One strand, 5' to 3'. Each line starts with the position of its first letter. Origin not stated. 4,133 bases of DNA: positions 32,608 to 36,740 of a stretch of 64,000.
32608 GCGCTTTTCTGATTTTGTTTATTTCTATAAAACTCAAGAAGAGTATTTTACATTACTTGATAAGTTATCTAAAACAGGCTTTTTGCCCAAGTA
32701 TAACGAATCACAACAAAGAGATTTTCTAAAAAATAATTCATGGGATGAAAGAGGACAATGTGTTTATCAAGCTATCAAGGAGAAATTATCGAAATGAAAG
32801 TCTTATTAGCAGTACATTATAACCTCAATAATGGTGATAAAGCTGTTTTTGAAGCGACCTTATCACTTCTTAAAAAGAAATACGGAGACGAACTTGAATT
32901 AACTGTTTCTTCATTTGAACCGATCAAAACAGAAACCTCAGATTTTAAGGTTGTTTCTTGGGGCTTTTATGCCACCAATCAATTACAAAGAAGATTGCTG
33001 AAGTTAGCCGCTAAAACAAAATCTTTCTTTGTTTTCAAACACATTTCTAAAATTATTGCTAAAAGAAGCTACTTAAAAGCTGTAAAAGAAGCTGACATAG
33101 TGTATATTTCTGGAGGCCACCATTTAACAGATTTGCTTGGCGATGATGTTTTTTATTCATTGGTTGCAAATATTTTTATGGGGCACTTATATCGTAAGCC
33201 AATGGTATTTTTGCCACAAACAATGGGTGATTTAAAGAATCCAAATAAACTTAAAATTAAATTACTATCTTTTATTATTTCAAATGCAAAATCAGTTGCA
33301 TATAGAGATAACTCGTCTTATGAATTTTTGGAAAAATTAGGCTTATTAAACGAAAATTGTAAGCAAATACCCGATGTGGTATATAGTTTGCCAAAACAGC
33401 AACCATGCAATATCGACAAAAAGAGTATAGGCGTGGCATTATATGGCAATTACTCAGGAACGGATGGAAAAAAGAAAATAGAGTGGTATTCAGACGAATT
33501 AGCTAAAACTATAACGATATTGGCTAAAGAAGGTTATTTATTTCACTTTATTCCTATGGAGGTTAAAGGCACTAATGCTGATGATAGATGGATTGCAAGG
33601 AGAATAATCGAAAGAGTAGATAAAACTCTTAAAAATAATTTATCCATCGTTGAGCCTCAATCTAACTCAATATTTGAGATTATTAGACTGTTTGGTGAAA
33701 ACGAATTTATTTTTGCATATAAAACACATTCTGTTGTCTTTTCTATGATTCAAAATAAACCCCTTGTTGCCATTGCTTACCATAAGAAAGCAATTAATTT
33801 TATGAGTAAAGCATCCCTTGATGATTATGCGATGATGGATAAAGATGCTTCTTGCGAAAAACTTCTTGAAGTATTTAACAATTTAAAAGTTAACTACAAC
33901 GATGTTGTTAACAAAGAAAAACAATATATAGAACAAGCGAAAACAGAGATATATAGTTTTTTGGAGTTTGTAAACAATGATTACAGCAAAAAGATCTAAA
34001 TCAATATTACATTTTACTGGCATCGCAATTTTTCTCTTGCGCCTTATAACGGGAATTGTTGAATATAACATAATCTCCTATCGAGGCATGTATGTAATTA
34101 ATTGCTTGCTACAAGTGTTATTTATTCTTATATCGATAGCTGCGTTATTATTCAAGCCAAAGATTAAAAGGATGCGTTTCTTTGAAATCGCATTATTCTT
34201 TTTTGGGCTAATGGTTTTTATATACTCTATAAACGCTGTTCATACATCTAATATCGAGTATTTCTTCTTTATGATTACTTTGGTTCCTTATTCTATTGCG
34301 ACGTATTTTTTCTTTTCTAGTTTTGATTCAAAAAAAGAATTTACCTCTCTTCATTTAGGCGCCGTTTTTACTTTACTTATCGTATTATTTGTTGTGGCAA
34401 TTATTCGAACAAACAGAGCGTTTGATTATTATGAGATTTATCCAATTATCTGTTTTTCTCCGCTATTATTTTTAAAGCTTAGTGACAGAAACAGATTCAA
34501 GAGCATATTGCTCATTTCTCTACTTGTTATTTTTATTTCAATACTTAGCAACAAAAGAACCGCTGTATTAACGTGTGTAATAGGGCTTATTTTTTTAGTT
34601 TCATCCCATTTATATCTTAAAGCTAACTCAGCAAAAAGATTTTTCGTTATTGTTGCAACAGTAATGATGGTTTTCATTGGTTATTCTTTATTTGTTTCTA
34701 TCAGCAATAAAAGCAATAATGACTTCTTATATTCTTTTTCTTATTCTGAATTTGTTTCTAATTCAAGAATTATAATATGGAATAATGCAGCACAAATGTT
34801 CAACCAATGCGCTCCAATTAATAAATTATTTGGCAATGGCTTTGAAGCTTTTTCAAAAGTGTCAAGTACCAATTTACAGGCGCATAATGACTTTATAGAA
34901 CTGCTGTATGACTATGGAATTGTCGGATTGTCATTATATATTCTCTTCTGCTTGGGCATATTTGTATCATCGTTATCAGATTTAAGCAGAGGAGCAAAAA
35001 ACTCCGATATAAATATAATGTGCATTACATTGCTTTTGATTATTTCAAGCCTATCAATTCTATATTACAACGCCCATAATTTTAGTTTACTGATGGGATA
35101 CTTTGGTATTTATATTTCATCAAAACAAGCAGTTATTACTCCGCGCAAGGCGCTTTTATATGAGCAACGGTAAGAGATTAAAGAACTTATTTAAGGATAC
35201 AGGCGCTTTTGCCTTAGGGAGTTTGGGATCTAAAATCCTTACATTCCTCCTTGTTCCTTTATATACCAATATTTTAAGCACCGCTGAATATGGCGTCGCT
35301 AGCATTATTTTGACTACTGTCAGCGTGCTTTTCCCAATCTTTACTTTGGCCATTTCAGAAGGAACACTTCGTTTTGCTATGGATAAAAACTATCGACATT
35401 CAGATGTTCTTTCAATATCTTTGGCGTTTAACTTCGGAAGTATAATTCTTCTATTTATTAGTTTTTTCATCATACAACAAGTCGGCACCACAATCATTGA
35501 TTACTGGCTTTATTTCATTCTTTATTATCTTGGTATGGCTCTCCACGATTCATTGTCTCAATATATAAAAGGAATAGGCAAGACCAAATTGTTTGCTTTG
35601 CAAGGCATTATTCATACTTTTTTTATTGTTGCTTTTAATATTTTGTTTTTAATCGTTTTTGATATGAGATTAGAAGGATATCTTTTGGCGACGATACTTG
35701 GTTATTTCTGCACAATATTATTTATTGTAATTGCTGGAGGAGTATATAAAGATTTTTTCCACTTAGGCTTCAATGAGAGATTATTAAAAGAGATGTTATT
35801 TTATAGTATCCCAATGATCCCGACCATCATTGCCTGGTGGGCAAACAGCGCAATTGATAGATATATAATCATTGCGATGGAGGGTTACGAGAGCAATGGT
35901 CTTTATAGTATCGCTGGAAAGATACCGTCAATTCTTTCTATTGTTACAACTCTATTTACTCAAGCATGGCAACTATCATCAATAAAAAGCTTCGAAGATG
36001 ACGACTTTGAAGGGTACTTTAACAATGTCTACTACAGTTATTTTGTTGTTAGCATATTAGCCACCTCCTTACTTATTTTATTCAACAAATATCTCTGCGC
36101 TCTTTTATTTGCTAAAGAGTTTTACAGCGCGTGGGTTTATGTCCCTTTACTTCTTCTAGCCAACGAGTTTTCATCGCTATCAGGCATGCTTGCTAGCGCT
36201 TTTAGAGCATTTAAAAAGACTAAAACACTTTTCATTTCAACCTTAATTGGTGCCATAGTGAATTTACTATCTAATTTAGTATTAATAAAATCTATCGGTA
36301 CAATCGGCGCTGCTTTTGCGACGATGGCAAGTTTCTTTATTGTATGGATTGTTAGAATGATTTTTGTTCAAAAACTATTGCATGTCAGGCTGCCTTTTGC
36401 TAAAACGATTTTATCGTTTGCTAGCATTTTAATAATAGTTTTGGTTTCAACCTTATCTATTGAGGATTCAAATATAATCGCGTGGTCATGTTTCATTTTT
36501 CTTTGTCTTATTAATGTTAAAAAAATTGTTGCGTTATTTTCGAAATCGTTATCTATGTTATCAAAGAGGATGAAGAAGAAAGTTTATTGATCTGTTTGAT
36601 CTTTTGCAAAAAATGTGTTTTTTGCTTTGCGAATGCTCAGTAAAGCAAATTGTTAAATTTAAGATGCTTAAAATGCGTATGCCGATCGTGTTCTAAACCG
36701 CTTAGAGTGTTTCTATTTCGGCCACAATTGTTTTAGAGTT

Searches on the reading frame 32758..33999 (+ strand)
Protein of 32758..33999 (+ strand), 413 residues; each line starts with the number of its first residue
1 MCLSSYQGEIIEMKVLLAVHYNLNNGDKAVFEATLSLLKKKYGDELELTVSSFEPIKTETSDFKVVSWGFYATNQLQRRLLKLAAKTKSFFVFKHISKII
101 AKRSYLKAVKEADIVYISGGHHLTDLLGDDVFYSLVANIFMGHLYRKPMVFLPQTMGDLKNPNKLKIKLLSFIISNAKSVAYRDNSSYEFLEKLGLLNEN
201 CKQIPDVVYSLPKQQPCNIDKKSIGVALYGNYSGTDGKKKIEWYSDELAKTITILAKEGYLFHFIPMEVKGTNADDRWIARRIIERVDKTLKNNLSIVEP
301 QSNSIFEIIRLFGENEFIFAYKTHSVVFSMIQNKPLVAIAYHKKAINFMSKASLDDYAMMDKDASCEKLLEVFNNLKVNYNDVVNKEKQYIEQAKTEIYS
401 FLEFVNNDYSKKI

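Call 78: search_protein_families(library=pfam, proteins=[window:32758-33999:+], max_evalue=0.00001)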
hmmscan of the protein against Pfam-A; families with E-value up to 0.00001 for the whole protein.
window:32758-33999:+ (413 aa): 1 family
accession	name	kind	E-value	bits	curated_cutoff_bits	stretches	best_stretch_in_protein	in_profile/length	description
PF04230.19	PS_pyruv_trans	-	1.4e-32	114.2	25.3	1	26-342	3-279/280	Polysaccharide pyruvyl transferase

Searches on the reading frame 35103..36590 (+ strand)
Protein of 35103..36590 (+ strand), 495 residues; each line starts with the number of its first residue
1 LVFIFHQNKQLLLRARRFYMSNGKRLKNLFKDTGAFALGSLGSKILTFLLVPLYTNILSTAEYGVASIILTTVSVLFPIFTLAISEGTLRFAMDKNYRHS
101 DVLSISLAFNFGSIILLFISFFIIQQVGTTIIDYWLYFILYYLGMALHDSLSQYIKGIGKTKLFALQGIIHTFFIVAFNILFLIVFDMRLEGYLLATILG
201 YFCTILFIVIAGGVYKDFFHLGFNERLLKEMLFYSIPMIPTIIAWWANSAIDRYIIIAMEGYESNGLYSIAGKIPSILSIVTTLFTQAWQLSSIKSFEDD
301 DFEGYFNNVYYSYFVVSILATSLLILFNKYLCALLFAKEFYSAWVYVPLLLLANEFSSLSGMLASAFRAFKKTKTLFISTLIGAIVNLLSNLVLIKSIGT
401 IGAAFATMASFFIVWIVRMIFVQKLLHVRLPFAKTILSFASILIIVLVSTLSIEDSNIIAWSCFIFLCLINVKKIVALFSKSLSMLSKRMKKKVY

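Call 78: search_protein_families(library=pfam, proteins=[window:35103-36590:+], max_evalue=0.00001)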
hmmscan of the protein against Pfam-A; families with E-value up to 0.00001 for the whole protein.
window:35103-36590:+ (495 aa): 1 family
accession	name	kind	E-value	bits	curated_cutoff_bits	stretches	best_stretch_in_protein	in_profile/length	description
PF01943.22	Polysacc_synt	-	1.8e-10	41.1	28.2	1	30-288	2-265/274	Polysaccharide biosynthesis protein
